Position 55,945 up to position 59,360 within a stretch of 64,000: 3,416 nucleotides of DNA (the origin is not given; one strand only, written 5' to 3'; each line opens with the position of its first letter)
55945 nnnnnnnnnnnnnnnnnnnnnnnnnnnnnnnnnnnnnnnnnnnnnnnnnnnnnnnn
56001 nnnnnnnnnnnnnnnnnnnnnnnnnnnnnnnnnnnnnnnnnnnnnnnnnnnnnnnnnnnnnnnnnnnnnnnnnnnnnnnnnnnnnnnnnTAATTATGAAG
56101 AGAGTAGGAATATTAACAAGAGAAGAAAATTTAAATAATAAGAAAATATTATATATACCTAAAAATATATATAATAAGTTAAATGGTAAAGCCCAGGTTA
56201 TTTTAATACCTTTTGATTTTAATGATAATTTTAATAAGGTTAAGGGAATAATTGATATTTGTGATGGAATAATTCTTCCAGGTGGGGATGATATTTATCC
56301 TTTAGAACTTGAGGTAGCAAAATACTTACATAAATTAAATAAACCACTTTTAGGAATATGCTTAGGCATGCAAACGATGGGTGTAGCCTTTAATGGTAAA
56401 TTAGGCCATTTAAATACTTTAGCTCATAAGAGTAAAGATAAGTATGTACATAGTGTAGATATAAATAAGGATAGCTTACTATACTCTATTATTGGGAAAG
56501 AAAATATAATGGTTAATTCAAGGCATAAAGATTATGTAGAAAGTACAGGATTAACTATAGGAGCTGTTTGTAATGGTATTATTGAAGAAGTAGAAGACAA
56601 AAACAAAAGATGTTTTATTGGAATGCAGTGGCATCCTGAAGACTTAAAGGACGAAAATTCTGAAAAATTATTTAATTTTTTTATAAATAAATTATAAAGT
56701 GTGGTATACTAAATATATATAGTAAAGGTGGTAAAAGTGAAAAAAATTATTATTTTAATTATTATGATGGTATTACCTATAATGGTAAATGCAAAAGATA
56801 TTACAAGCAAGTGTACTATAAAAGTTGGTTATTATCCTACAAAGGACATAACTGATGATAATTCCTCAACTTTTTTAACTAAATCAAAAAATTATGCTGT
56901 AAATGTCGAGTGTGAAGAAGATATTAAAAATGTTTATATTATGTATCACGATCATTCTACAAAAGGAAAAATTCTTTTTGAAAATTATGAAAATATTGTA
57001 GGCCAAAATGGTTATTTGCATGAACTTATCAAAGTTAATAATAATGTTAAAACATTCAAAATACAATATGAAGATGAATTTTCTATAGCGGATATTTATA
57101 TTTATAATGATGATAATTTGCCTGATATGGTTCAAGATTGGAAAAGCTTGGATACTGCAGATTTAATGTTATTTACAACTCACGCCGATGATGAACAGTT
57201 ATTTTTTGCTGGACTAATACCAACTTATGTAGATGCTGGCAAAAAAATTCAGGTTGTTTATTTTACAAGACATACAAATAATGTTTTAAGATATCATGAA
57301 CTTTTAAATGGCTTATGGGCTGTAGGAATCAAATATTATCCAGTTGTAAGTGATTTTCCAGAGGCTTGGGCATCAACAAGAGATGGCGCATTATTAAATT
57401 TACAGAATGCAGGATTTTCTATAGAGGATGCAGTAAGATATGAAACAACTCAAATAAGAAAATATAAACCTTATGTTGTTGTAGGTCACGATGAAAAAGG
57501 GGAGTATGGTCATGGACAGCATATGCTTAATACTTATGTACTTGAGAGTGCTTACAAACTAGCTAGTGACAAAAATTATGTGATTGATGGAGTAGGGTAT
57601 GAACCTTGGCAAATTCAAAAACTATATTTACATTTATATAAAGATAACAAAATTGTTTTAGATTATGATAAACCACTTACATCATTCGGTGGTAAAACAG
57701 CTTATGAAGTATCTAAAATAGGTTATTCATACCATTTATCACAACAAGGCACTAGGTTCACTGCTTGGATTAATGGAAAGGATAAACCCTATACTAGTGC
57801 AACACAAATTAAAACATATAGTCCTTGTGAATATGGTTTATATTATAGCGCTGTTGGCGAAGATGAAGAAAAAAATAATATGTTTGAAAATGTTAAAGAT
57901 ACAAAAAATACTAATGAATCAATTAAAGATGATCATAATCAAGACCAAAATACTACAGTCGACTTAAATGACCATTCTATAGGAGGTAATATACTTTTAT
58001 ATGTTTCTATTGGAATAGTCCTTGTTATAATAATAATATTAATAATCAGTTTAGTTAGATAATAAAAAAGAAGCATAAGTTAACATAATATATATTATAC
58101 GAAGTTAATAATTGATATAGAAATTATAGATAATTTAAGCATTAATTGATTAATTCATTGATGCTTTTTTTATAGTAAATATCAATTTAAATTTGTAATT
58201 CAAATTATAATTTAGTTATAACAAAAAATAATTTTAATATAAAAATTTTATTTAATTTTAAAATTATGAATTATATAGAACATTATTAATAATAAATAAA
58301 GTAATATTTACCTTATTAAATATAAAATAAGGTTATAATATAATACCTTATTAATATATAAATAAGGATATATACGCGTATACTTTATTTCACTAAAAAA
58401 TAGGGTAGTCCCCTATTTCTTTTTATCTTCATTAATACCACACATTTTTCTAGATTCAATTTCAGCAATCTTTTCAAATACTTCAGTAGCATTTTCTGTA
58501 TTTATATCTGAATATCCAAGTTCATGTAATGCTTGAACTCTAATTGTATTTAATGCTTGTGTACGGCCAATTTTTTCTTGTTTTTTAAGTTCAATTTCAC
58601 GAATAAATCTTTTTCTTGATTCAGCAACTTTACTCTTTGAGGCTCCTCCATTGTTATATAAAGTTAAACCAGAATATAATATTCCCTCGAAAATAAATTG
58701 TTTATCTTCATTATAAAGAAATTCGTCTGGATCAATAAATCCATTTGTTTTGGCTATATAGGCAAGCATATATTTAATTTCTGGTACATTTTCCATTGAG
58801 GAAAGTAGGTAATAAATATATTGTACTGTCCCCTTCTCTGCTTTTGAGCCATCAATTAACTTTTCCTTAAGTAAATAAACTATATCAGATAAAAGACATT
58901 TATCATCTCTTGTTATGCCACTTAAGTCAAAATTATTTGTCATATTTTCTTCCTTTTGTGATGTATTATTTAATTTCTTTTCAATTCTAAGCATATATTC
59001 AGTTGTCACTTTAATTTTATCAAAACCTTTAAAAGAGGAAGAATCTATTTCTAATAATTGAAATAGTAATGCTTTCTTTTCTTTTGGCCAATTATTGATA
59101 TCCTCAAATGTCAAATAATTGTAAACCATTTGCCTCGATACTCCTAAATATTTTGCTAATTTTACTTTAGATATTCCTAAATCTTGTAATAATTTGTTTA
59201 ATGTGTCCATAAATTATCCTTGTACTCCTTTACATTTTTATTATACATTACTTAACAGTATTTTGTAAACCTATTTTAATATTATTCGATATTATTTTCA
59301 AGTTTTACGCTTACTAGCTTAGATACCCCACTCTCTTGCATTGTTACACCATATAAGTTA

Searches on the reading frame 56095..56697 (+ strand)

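Call 36: search_protein_families(library=pfam, proteins=[window:56095-56697:+], max_evalue=0.001)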
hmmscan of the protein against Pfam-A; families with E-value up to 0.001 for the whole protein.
window:56095-56697:+ (200 aa): 2 families
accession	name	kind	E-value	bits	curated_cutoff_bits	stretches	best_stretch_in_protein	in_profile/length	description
PF07722.19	Peptidase_C26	-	1.6e-27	97.2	20.5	1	71-182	94-219/219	Peptidase C26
PF00117.34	GATase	-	8.5e-22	78.2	22.8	1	32-198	21-189/190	Glutamine amidotransferase class-I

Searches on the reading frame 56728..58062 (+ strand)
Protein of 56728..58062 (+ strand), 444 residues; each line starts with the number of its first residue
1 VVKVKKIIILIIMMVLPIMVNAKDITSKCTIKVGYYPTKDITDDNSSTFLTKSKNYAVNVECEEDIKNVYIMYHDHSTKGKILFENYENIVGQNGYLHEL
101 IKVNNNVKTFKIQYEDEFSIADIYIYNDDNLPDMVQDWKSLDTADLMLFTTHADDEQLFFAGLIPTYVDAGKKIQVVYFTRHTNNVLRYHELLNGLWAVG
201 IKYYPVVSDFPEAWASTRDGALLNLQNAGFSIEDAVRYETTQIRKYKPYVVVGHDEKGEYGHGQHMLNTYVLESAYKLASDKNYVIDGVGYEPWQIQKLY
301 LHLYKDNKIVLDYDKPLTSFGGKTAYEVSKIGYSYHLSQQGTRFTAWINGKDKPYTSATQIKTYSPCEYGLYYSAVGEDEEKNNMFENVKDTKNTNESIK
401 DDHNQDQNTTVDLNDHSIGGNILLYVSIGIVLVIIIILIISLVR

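Call 36: search_protein_families(library=pfam, proteins=[window:56728-58062:+], max_evalue=0.001)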
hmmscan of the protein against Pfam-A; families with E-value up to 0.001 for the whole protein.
window:56728-58062:+ (444 aa): 1 family
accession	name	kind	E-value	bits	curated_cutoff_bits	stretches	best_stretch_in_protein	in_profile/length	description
PF02585.22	PIG-L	-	6e-08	33.7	28.2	1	147-269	1-122/129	GlcNAc-PI de-N-acetylase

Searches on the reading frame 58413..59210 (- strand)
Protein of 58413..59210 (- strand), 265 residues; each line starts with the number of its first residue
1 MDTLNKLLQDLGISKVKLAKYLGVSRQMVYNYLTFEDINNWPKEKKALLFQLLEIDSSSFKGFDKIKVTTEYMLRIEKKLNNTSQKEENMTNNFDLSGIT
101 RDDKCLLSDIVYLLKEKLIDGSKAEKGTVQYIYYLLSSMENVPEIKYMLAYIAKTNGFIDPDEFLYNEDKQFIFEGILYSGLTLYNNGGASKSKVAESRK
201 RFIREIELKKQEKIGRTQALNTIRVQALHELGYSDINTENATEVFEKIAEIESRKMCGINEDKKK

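Call 36: search_protein_families(library=pfam, proteins=[window:58413-59210:-], max_evalue=0.001)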
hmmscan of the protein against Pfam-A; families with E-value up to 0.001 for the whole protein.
window:58413-59210:- (265 aa): 2 families
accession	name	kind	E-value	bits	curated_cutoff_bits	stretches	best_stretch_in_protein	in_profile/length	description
PF02796.21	HTH_7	-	0.00022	21.7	23.8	0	6-33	16-42/45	Helix-turn-helix domain of resolvase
PF01381.28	HTH_3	-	0.00056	20.3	23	0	6-33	3-30/55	Helix-turn-helix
